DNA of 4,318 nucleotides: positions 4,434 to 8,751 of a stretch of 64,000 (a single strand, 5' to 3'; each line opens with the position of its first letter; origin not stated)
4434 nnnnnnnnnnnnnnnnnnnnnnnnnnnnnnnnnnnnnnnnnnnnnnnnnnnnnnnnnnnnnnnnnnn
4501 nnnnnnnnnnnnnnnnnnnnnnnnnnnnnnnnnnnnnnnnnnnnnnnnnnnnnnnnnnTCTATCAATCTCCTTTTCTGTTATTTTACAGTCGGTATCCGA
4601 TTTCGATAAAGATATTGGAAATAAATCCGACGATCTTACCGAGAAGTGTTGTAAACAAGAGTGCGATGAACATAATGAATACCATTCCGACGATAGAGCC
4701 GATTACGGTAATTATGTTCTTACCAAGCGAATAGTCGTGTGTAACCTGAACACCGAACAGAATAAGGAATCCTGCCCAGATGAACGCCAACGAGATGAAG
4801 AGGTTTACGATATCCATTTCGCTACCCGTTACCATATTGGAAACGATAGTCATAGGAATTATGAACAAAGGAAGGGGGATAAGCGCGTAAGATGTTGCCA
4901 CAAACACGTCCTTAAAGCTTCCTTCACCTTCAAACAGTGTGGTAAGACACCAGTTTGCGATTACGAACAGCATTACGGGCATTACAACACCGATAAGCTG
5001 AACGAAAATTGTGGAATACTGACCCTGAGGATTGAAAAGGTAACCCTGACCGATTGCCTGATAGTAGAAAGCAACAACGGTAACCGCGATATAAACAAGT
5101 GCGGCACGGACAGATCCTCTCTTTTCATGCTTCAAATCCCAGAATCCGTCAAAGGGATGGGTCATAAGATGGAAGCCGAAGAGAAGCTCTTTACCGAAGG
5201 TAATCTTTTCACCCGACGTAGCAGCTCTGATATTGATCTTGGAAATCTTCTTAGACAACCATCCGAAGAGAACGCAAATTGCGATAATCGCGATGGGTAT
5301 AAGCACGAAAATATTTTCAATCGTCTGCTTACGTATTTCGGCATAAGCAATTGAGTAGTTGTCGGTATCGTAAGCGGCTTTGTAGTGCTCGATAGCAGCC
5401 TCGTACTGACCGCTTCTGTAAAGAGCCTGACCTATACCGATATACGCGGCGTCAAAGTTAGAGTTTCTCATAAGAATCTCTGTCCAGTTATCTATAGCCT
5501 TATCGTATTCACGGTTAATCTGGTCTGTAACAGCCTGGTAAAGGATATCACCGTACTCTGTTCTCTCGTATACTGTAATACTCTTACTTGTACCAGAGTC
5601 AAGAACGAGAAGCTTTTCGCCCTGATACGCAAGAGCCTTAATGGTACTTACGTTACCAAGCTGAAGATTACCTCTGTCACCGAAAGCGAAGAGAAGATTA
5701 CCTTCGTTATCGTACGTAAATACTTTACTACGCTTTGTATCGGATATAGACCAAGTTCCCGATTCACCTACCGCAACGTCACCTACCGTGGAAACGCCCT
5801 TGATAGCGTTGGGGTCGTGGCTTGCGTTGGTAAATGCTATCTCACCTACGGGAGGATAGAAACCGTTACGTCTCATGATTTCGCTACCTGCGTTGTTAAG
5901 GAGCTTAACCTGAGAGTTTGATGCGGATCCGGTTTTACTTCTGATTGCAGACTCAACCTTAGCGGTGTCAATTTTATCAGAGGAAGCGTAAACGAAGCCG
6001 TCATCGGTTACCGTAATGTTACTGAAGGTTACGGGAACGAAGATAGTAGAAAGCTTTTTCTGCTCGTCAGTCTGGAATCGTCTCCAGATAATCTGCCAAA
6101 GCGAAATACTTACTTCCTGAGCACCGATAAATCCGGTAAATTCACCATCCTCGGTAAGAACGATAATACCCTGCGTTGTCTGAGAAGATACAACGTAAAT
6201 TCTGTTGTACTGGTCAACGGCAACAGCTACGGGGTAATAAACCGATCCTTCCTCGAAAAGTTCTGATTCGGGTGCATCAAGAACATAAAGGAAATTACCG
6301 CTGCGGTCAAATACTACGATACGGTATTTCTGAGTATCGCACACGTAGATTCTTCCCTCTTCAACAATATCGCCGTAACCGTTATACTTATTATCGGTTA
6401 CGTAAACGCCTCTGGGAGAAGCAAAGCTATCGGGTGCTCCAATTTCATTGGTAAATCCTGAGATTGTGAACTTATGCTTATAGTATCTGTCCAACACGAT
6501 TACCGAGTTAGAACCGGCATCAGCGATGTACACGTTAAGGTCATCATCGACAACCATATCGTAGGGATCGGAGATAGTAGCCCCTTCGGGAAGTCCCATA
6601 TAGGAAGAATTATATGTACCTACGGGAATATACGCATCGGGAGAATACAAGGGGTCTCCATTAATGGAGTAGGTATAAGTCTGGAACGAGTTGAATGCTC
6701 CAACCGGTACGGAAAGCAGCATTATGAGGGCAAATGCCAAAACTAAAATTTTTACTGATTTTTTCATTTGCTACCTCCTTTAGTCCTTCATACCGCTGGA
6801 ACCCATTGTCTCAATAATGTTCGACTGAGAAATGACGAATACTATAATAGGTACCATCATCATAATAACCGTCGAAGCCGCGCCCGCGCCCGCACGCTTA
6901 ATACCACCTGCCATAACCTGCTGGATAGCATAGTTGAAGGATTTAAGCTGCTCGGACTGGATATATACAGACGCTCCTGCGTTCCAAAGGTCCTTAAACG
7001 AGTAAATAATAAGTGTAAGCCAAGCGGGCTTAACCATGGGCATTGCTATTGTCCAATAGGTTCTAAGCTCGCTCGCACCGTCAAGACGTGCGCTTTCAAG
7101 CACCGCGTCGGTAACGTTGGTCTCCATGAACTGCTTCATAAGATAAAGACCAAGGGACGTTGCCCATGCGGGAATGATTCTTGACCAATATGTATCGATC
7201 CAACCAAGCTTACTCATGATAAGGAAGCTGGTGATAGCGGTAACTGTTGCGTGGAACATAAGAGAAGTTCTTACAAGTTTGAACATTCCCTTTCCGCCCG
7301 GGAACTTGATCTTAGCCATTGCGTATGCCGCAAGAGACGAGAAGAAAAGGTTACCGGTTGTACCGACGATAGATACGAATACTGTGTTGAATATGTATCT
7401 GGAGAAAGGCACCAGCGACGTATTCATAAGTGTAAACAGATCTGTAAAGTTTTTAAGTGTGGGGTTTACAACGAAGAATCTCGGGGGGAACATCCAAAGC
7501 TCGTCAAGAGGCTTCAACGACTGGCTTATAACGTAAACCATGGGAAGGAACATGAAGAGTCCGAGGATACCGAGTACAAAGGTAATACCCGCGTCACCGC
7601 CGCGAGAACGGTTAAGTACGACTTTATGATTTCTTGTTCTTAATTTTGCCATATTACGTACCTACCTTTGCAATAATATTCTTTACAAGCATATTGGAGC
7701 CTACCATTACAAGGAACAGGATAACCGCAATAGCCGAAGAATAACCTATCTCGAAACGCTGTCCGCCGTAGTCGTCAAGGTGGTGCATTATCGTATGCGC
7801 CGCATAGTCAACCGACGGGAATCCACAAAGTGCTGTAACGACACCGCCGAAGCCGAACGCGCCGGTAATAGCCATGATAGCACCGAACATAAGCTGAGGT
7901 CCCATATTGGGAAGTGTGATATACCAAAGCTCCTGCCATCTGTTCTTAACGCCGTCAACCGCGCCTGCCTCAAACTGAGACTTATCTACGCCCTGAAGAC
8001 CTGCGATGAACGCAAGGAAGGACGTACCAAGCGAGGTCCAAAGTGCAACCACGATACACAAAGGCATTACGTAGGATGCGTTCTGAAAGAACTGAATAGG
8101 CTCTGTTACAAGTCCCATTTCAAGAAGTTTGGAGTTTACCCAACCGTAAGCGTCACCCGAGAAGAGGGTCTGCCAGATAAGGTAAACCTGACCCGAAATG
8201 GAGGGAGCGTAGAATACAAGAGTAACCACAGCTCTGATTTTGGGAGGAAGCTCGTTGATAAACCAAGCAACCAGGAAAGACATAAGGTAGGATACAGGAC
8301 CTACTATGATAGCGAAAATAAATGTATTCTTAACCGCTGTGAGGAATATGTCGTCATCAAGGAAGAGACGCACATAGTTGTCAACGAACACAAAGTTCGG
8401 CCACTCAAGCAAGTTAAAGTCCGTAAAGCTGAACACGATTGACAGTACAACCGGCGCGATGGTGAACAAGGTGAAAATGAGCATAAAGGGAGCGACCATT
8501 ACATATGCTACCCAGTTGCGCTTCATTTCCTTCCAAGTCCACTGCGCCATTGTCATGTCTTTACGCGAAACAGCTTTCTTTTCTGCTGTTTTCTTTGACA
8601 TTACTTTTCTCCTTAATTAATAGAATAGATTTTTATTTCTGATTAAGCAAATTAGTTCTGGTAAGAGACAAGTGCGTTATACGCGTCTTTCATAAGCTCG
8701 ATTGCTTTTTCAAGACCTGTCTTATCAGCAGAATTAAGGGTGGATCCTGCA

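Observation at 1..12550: Accessory operon coupling an ABC importer to three very large extracytoplasmic or membrane proteins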

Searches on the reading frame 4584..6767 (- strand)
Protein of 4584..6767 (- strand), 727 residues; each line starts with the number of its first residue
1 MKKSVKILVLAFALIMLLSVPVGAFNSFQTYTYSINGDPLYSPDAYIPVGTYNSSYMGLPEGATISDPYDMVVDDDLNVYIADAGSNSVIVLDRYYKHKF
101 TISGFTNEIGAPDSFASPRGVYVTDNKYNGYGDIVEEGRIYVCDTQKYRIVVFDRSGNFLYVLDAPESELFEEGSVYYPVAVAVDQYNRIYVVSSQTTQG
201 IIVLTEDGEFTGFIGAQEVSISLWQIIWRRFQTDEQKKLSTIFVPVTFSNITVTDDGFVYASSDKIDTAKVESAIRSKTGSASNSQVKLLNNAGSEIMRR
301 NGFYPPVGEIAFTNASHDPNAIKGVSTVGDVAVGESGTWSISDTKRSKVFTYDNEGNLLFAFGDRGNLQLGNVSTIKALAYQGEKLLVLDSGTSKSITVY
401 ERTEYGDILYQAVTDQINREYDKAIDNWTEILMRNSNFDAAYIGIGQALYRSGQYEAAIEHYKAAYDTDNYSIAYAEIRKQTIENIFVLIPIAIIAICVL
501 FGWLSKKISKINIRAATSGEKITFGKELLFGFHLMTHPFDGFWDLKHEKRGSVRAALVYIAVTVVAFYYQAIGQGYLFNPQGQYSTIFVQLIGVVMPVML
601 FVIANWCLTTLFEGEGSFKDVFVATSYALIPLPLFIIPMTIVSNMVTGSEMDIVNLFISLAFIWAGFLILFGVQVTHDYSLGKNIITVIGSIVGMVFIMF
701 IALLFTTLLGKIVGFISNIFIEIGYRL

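Call 9: search_protein_families(library=pfam, proteins=[window:4584-6767:-], max_evalue=0.01)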
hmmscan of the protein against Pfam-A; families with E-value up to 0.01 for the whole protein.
window:4584-6767:- (727 aa): 11 families
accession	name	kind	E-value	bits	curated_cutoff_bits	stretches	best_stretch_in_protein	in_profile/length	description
PF04893.22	Yip1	-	3.1e-15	56.9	28.6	1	533-702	2-171/173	Yip1 domain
PF00515.34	TPR_1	-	5.1e-06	26.5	27.8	1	441-465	3-27/34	Tetratricopeptide repeat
PF07719.23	TPR_2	-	6.3e-06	26.4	27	1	441-467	3-29/34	Tetratricopeptide repeat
PF13432.12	TPR_16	-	7.3e-06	26.8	32.7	1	418-471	10-63/65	Tetratricopeptide repeat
PF01436.27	NHL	-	8.3e-06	26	20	0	68-91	4-27/28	NHL repeat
PF13424.12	TPR_12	-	9.3e-05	23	30.1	1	421-467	26-73/77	Tetratricopeptide repeat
PF13414.12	TPR_11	-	0.001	19.1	26.8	1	446-466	1-21/42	TPR repeat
PF17170.10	DUF5128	-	0.0022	17.7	22.9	0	137-163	53-79/321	6-bladed beta-propeller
PF14559.12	TPR_19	-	0.0025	18.5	25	1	419-465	5-51/68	Tetratricopeptide repeat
PF13428.12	TPR_14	-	0.0067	17.4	23.5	0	440-474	2-36/44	Tetratricopeptide repeat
PF13181.12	TPR_8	-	0.0077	16.8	25.7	0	441-468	3-30/34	Tetratricopeptide repeat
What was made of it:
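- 4584..6767 (-): NHL beta-propeller (residues 25-405), TPR (406-482), one membrane helix with a cytoplasmic linker (483-552), and a Yip1 membrane domain (553-727). Pfam Yip1 56.9 bits, NHL and TPR (call 9).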

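Call 11: search_protein_families(library=ncbifam, proteins=[window:4584-6767:-], max_evalue=0.1)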
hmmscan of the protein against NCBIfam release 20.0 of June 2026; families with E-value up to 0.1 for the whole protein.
window:4584-6767:- (727 aa): 7 families
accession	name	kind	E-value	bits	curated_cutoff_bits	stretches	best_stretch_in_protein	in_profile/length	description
NF035926.1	scyF_NHL_VPEP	equivalog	1.9e-14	53.6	350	1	51-215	134-284/376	scytonemin biosynthesis PEP-CTERM protein ScyF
NF033206.1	ScyE_fam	subfamily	6.5e-05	22.6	80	1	48-96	123-168/333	ScyD/ScyE family protein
NF040959.1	MamA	equivalog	0.0013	18.2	200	1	419-473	119-173/204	magnetosome protein MamA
NF047371.1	FlcA_CTERM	equivalog_domain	0.01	14.3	300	1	418-467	486-535/646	periplasmic flagellar collar protein FlcA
TIGR02552.1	LcrH_SycD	equivalog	0.02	14.6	104.8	1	409-481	56-128/136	SycD/LcrH family type III secretion system chaperone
NF033920.0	C39_PA2778_fam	equivalog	0.026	13.9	150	1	410-474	160-225/255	PA2778 family cysteine peptidase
TIGR02795.1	tol_pal_ybgF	equivalog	0.058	14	90.1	1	410-469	6-69/119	tol-pal system protein YbgF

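Call 62: find_homologous_proteins(query=window:4584-6767:-, max_evalue=0.00001)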
Query window:4584-6767:- (727 aa): 3720 proteins with E <= 0.00001 among 8000 candidates; the best 120 are listed.
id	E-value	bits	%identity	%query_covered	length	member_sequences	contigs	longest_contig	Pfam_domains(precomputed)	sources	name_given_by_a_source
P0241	0.0e+0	1619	100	100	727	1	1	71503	PF04893.23,PF00515.35,PF13432.13,PF01436.28,PF07719.24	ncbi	-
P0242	0.0e+0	1524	91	100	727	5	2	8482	PF04893.23,PF07719.24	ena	-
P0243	0.0e+0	1444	88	100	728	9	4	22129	PF04893.23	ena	-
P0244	0.0e+0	1404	84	100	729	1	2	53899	PF04893.23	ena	-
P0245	0.0e+0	1388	84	100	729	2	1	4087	PF04893.23,PF13432.13,PF01436.28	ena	-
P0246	0.0e+0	1376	82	100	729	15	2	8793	PF04893.23,PF13432.13,PF01436.28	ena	-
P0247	0.0e+0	1375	83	100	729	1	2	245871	PF04893.23,PF13432.13,PF01436.28,PF07719.24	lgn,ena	-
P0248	0.0e+0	1372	83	100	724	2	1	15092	PF04893.23,PF13432.13,PF01436.28,PF07719.24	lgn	-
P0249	0.0e+0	1304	77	100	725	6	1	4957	PF04893.23,PF13432.13,PF01436.28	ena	-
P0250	0.0e+0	1301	78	100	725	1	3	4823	PF04893.23,PF00515.35,PF13424.13,PF13432.13,PF07719.24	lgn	-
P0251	0.0e+0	1301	77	100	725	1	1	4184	PF04893.23,PF01436.28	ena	-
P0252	0.0e+0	1300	77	100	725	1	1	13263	PF04893.23,PF00515.35,PF13424.13,PF13432.13,PF01436.28,PF07719.24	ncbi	-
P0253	0.0e+0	1298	79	100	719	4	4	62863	PF04893.23,PF13424.13,PF13432.13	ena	-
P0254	0.0e+0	1295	78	100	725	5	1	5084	PF04893.23,PF07719.24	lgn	-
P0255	0.0e+0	1287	77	100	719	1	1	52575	PF04893.23,PF13424.13,PF13432.13,PF07719.24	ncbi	-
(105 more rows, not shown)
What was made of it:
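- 4584..6767 (-): 3720 homologues, and the best 120 listed share this length and the Yip1 domain (call 62).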

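Call 63: find_encoding_contigs(protein=P0241, flank=10000, max_places=2)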
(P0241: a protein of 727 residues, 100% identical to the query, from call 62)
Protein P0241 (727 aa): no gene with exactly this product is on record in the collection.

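Call 64: list_cluster_members(proteins=[P0241, P0121, P0001, P0070])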
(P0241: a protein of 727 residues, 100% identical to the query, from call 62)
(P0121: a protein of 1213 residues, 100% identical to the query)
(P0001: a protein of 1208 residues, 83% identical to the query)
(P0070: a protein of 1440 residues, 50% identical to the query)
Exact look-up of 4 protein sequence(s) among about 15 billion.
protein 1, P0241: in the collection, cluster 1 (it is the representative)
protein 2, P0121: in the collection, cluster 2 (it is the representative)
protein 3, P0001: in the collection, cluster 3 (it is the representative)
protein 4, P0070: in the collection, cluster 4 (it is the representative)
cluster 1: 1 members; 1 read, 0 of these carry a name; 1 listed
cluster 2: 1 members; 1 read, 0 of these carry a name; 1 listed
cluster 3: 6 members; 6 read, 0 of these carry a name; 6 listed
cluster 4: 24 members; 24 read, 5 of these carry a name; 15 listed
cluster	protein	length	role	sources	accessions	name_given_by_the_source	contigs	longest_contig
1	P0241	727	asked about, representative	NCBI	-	-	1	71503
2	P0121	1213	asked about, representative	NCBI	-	-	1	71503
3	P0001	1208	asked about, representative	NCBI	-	-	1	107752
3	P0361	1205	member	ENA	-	-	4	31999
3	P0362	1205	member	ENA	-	-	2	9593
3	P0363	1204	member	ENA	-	-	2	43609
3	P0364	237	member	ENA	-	-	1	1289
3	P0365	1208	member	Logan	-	-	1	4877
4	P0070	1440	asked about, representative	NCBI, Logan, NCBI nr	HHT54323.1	MAG TPA: hypothetical protein GX011_05265 [Clostridiales bacterium] | hypothetical protein [Clostridiales bacterium]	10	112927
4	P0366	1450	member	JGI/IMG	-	hypothetical protein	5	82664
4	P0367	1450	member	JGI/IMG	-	hypothetical protein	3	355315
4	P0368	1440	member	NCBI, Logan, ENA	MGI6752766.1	MAG: DUF5696 domain-containing protein [Eubacteriales bacterium]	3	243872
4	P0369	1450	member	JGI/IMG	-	hypothetical protein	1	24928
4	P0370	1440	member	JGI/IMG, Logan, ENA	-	-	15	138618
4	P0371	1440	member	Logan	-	-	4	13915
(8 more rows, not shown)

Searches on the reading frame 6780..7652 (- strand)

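Call 9: search_protein_families(library=pfam, proteins=[window:6780-7652:-], max_evalue=0.01)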
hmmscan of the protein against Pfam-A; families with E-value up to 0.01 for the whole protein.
window:6780-7652:- (290 aa): 1 family
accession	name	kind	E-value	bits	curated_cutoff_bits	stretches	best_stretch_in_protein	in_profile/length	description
PF00528.27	BPD_transp_1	-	5.9e-05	23.3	26.4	1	137-276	34-175/184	Binding-protein-dependent transport system inner membrane component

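Call 11: search_protein_families(library=ncbifam, proteins=[window:6780-7652:-], max_evalue=0.1)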
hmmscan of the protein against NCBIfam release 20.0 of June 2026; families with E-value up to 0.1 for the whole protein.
window:6780-7652:- (290 aa): 14 families
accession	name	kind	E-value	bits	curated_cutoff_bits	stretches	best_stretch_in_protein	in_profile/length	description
NF008210.0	PRK10973.1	equivalog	1.2e-18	67.8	297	1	29-280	17-273/281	sn-glycerol-3-phosphate ABC transporter permease UgpE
NF040932.1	ABC_arch_GlcU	equivalog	5.4e-14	52.5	340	1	25-277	7-258/272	glucose ABC transporter permease GlcU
NF008231.0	PRK10998.1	equivalog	4.9e-13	49.3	261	1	80-290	78-296/296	maltose ABC transporter permease MalG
TIGR02141.1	modB_ABC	equivalog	1e-05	25.3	182.6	1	91-253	4-183/208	molybdate ABC transporter permease subunit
NF007047.0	PRK09500.1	equivalog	1.3e-05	25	326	1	32-277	16-250/257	spermidine/putrescine ABC transporter permease PotC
TIGR01581.1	Mo_ABC_porter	hypoth_equivalog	1.3e-05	24.8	210.3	1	92-233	28-183/225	ABC transporter permease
TIGR02139.1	permease_CysT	equivalog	7.6e-05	22.4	246.1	1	53-275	20-253/265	sulfate ABC transporter permease subunit CysT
NF006939.0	PRK09421.1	equivalog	0.00029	20.3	262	1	91-270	16-208/230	molybdate ABC transporter permease subunit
TIGR01097.1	PhnE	equivalog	0.0024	17.4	216.7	1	69-219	43-192/252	phosphonate ABC transporter, permease protein PhnE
TIGR00969.1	3a0106s02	subfamily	0.0024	17.4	240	0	87-274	63-266/272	sulfate ABC transporter permease subunit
NF008208.0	PRK10971.1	equivalog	0.0043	16.6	415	1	90-274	63-263/277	sulfate/thiosulfate ABC transporter permease CysT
TIGR02140.1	permease_CysW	equivalog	0.023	14.2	329.1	0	87-275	49-252/261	sulfate ABC transporter permease subunit CysW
NF011624.0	PRK15050.1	equivalog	0.023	13.8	247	1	27-164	32-152/297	2-aminoethylphosphonate ABC transporter permease subunit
NF040839.1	tungstate_WtpB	equivalog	0.027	14.1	340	1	85-274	44-243/251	tungstate ABC transporter permease WtpB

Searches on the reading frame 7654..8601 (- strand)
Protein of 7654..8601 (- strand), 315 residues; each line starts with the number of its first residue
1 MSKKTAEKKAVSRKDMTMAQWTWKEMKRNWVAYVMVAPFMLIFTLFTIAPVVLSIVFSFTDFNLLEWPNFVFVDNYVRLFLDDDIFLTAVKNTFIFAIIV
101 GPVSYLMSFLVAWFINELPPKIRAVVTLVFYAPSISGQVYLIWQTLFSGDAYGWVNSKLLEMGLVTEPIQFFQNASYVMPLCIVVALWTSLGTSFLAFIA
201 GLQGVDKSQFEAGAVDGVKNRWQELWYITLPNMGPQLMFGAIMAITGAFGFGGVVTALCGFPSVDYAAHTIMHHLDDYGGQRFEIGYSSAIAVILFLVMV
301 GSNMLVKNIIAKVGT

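Call 9: search_protein_families(library=pfam, proteins=[window:7654-8601:-], max_evalue=0.01)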
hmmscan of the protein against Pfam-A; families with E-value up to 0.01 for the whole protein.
window:7654-8601:- (315 aa): 1 family
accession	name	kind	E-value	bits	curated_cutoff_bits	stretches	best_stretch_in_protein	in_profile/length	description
PF00528.27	BPD_transp_1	-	1.6e-08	34.9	26.4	1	95-312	24-181/184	Binding-protein-dependent transport system inner membrane component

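Call 11: search_protein_families(library=ncbifam, proteins=[window:7654-8601:-], max_evalue=0.1)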
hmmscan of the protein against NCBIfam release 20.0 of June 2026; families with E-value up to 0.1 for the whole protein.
window:7654-8601:- (315 aa): 9 families
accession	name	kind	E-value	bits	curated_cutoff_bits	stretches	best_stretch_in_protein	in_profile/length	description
NF007852.0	PRK10561.1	equivalog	3.3e-17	63.3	335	1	26-302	8-280/295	sn-glycerol-3-phosphate ABC transporter permease UgpA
NF007044.0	PRK09497.1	equivalog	3.3e-13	49.7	348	1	32-275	8-244/285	spermidine/putrescine ABC transporter permease PotB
NF040931.1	ABC_arch_GlcT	equivalog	5.4e-12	45.9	360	1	40-240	5-203/278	glucose ABC transporter permease GlcT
NF007963.0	PRK10683.1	equivalog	2.6e-06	27.1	489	1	7-301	16-300/317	putrescine ABC transporter permease PotH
TIGR02140.1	permease_CysW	equivalog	1.3e-05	24.8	329.1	1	73-310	33-255/261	sulfate ABC transporter permease subunit CysW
NF043074.1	MMSYN1_0196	equivalog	1.4e-05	24.5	350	1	33-124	11-101/277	spermidine/putrescine ABC transporter permease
TIGR00969.1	3a0106s02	subfamily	2.7e-05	23.8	240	1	80-300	53-260/272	sulfate ABC transporter permease subunit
NF008620.0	PRK11602.1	equivalog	0.001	18.3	442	1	24-260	11-226/291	sulfate/thiosulfate ABC transporter permease CysW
NF011683.0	PRK15103.1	equivalog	0.0012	17.9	562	1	6-98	27-115/421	membrane integrity-associated transporter subunit PqiA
